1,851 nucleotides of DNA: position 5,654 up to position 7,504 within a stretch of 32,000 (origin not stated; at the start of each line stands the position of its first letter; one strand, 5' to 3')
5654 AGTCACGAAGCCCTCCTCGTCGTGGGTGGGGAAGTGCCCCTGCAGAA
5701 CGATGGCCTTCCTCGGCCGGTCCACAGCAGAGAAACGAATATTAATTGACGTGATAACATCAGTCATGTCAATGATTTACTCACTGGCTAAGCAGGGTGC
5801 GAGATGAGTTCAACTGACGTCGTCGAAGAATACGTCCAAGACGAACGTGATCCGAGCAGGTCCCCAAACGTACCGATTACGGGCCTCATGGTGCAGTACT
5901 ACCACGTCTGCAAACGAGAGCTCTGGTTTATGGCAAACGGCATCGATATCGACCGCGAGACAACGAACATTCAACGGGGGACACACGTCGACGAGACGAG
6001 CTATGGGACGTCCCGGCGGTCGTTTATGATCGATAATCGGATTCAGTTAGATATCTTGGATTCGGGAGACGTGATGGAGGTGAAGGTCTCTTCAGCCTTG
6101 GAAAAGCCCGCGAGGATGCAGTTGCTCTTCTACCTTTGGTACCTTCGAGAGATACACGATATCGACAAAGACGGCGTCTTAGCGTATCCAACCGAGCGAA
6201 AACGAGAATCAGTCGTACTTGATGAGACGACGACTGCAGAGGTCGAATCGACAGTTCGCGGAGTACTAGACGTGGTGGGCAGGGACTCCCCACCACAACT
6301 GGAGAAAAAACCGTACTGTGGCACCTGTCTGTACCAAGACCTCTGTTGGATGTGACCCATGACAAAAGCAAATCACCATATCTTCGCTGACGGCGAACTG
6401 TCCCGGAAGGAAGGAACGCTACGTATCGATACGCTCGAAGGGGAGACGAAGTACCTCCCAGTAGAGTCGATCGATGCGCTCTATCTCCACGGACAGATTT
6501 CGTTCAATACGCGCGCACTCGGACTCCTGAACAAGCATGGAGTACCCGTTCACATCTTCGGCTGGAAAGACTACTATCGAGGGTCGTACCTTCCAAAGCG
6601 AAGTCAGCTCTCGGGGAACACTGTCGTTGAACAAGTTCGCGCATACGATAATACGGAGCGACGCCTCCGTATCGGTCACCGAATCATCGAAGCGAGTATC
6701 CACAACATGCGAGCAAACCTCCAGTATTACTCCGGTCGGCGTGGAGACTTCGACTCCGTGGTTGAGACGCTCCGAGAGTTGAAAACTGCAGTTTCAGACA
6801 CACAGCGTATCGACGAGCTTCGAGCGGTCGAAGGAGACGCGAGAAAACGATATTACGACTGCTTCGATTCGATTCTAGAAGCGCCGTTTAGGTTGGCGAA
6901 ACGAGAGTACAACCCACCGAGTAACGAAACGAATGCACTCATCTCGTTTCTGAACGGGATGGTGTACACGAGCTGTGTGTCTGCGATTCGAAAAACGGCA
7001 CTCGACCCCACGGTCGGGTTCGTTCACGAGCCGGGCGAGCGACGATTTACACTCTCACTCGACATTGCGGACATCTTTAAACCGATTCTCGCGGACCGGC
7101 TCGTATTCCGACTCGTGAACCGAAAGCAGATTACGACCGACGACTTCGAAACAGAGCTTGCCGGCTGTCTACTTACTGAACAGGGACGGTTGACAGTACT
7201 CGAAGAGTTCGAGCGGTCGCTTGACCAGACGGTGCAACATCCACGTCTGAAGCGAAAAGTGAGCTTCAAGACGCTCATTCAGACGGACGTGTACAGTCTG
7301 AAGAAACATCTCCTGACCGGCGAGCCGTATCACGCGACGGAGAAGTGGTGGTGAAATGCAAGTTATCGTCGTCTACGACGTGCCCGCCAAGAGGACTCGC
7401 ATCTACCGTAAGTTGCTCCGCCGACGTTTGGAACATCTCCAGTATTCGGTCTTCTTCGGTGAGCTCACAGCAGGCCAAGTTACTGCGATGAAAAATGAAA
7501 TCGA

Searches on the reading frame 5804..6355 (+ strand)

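Call 109: search_protein_families(library=pfam, proteins=[window:5804-6355:+], max_evalue=0.0001)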
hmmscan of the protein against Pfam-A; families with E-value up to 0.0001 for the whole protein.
window:5804-6355:+ (183 aa): 1 family
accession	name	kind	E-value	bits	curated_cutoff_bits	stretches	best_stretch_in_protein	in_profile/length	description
PF01930.23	Cas_Cas4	-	7.6e-45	153.3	22.7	1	26-182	1-159/160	Domain of unknown function DUF83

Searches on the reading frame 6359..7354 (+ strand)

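Call 109: search_protein_families(library=pfam, proteins=[window:6359-7354:+], max_evalue=0.0001)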
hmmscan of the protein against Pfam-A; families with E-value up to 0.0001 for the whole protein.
window:6359-7354:+ (331 aa): 1 family
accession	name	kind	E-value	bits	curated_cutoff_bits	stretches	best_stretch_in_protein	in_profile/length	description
PF01867.21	Cas_Cas1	-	1.7e-87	293.6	22.3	1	7-285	2-282/283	CRISPR associated protein Cas1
